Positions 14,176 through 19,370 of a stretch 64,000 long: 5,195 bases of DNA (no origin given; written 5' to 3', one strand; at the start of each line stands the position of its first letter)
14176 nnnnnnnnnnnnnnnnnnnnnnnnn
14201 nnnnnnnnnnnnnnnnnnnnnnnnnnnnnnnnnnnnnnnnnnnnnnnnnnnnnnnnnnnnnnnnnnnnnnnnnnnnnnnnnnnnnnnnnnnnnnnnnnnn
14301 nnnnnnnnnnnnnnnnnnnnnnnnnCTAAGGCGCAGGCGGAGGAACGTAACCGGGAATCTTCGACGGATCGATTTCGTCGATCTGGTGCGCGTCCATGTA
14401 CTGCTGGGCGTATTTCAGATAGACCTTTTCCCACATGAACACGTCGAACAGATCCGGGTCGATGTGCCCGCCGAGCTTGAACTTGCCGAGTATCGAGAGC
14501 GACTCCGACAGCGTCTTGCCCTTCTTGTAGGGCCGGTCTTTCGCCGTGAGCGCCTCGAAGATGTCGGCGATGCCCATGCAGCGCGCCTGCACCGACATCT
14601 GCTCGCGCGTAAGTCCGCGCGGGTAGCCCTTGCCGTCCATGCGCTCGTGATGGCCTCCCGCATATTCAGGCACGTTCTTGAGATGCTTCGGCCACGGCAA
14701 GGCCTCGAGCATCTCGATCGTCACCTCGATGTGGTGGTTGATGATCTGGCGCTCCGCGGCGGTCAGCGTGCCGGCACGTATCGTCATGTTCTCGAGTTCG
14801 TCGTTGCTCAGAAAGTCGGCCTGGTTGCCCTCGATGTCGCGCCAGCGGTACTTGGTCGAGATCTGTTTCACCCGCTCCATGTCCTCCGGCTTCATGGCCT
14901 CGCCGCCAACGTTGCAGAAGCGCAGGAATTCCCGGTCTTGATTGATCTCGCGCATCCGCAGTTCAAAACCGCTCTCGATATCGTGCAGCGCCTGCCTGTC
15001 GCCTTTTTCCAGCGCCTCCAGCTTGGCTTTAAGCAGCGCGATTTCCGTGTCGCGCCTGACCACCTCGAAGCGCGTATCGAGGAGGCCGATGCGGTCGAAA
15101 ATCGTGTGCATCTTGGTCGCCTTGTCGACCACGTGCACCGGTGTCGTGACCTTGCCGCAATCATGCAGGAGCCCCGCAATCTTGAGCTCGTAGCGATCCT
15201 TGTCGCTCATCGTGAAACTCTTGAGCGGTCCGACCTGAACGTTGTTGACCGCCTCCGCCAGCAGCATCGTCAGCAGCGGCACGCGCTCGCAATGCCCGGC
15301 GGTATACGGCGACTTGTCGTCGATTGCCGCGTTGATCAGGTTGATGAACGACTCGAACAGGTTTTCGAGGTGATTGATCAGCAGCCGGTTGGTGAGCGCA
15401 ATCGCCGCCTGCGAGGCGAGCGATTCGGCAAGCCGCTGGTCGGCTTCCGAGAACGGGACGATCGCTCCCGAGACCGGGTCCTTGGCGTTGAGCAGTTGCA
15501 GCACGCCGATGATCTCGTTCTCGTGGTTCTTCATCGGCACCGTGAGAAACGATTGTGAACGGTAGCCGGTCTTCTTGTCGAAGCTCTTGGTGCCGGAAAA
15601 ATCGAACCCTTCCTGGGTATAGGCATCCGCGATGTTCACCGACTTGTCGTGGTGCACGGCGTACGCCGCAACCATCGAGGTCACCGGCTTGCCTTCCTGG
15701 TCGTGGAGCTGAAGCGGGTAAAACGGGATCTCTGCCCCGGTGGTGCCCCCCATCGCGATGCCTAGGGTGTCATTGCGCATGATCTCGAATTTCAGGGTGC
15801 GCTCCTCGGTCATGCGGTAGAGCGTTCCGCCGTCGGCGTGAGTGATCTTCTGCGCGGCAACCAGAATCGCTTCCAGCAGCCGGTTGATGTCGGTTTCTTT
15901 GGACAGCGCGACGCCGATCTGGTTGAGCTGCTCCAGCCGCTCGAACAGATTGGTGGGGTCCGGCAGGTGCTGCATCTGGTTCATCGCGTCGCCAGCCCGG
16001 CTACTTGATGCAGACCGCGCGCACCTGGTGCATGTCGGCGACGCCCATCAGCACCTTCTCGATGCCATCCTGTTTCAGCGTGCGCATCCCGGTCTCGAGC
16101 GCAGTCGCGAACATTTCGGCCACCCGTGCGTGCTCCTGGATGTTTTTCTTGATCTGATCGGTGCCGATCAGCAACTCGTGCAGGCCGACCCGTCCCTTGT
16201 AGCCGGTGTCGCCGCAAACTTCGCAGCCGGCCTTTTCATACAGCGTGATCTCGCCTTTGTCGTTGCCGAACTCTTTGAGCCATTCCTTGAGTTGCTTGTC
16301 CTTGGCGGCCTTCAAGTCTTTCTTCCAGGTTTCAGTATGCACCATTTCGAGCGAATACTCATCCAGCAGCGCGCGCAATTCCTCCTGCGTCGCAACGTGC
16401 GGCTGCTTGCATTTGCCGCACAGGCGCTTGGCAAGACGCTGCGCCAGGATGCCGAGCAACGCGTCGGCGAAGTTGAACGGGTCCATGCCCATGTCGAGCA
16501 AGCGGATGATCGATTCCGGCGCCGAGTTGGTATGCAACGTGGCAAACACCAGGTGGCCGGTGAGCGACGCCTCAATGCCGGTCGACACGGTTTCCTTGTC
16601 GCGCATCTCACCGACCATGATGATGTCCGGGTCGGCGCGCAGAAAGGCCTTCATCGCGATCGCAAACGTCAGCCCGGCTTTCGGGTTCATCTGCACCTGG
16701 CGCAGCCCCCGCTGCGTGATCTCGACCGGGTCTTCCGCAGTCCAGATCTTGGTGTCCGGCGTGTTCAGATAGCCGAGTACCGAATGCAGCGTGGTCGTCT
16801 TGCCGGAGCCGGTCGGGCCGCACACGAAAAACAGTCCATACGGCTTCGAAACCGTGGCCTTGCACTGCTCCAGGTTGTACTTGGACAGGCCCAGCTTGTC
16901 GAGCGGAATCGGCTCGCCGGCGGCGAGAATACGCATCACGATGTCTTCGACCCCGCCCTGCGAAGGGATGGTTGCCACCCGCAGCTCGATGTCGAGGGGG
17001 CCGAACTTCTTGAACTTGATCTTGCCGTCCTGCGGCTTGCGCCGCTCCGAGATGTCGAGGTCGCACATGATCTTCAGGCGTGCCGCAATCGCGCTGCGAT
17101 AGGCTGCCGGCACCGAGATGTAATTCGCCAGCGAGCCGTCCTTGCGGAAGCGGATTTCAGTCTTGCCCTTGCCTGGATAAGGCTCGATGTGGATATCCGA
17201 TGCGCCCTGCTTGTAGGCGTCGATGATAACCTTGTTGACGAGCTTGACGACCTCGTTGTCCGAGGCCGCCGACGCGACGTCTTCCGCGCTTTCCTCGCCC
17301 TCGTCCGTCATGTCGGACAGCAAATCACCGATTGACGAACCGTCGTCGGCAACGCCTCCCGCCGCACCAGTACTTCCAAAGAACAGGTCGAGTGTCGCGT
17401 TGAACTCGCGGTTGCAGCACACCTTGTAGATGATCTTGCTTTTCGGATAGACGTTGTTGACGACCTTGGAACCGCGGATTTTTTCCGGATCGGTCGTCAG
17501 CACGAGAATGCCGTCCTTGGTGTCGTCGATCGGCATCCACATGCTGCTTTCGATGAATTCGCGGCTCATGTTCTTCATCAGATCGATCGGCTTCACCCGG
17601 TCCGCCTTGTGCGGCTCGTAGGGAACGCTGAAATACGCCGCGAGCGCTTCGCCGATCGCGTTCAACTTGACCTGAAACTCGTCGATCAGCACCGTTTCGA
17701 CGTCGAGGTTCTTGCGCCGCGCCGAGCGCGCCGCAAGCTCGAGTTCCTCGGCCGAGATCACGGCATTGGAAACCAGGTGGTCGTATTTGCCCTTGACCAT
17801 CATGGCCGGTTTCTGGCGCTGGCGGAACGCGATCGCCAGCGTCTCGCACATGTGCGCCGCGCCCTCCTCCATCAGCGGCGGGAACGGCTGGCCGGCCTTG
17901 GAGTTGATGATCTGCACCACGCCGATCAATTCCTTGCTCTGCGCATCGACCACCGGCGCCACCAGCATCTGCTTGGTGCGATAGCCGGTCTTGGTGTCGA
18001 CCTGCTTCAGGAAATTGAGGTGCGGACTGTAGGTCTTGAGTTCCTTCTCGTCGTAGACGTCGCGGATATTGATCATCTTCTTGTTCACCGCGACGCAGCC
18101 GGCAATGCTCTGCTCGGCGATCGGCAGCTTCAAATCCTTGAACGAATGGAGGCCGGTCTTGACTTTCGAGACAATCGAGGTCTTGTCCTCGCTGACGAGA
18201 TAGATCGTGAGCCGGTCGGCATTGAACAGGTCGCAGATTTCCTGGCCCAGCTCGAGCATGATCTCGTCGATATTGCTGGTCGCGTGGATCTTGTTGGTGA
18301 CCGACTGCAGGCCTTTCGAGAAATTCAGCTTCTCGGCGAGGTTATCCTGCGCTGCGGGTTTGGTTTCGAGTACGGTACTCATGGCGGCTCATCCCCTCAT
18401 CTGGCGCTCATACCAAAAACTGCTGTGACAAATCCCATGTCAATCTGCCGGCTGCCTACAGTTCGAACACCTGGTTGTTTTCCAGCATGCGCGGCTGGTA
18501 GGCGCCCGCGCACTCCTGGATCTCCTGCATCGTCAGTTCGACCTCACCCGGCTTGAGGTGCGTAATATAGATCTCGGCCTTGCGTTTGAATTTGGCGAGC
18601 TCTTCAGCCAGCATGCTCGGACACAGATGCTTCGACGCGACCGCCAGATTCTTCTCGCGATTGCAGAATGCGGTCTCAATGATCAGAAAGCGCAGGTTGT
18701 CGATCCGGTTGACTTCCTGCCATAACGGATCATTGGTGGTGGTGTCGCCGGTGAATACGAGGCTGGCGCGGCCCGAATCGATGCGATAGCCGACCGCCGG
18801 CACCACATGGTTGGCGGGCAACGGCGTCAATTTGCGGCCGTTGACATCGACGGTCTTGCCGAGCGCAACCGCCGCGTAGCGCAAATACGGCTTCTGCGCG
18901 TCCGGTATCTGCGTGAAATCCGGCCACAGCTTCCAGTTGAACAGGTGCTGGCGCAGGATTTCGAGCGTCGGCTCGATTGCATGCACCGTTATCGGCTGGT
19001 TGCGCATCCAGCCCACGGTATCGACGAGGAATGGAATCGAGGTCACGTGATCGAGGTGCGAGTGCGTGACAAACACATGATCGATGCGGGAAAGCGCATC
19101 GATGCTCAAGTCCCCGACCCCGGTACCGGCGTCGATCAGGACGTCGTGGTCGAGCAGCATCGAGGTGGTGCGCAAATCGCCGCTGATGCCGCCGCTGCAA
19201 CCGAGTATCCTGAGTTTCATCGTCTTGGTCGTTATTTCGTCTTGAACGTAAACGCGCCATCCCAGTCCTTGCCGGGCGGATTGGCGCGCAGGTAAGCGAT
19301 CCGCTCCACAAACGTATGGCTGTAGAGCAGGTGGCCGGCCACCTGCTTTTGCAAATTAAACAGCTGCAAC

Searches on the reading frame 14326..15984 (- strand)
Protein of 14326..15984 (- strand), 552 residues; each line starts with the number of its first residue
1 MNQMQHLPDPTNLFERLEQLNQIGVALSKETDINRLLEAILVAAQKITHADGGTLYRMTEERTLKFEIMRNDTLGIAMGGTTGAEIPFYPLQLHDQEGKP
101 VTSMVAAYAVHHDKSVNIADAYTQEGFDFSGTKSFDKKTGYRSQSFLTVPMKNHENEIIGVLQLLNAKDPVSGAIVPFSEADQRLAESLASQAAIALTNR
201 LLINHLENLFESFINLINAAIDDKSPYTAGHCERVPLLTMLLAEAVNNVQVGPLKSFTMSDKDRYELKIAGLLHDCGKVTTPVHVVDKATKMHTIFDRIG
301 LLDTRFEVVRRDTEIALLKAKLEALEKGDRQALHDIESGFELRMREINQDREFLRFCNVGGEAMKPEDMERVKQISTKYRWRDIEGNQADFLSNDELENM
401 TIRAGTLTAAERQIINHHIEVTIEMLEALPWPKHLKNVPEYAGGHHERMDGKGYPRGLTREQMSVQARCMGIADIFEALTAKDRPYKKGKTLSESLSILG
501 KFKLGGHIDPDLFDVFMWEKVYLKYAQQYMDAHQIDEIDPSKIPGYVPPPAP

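Call 53: search_protein_families(library=pfam, max_evalue=0.00001, proteins=[window:14326-15984:-])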
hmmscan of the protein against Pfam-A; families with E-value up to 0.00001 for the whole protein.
window:14326-15984:- (552 aa): 5 families
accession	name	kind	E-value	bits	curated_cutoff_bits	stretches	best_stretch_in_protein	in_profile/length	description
PF13487.12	HD_5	-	7.8e-40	136.8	27.2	1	396-512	59-170/170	HD domain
PF01590.32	GAF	-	1.1e-14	55.6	22.4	1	32-197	1-133/133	GAF domain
PF01966.28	HD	-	6.3e-12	46.3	22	1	229-314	2-87/116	HD domain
PF13185.12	GAF_2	-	6.4e-12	46.3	28.6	1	30-197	1-135/136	GAF domain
PF13492.12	GAF_3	-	6.8e-08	33.4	27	1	101-199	47-129/129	GAF domain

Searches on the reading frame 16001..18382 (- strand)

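Call 53: search_protein_families(library=pfam, max_evalue=0.00001, proteins=[window:16001-18382:-])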
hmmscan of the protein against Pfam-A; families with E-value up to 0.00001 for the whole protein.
window:16001-18382:- (793 aa): 3 families
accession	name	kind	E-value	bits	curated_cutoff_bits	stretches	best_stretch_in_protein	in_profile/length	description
PF00437.27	T2SSE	-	6.8e-112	374.2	24.9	1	373-787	3-368/370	Type II/IV secretion system protein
PF01590.32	GAF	-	2.1e-08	35.2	22.4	1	38-185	2-132/133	GAF domain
PF05157.20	MshEN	-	5.7e-08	33.1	23.1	0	253-340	3-89/90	MshEN domain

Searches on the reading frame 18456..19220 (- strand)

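Call 53: search_protein_families(library=pfam, max_evalue=0.00001, proteins=[window:18456-19220:-])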
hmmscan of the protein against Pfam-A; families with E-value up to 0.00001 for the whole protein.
window:18456-19220:- (254 aa): 3 families
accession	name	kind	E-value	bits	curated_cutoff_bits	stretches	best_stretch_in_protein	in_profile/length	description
PF12706.13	Lactamase_B_2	-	1.3e-18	67.8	27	1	26-221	2-199/200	Beta-lactamase superfamily domain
PF02112.21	PDEase_II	-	8.9e-13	48.5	23.7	1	45-108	82-147/340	cAMP phosphodiesterases class-II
PF00753.33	Lactamase_B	-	6.1e-09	36.5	22.7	1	20-165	8-155/196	Metallo-beta-lactamase superfamily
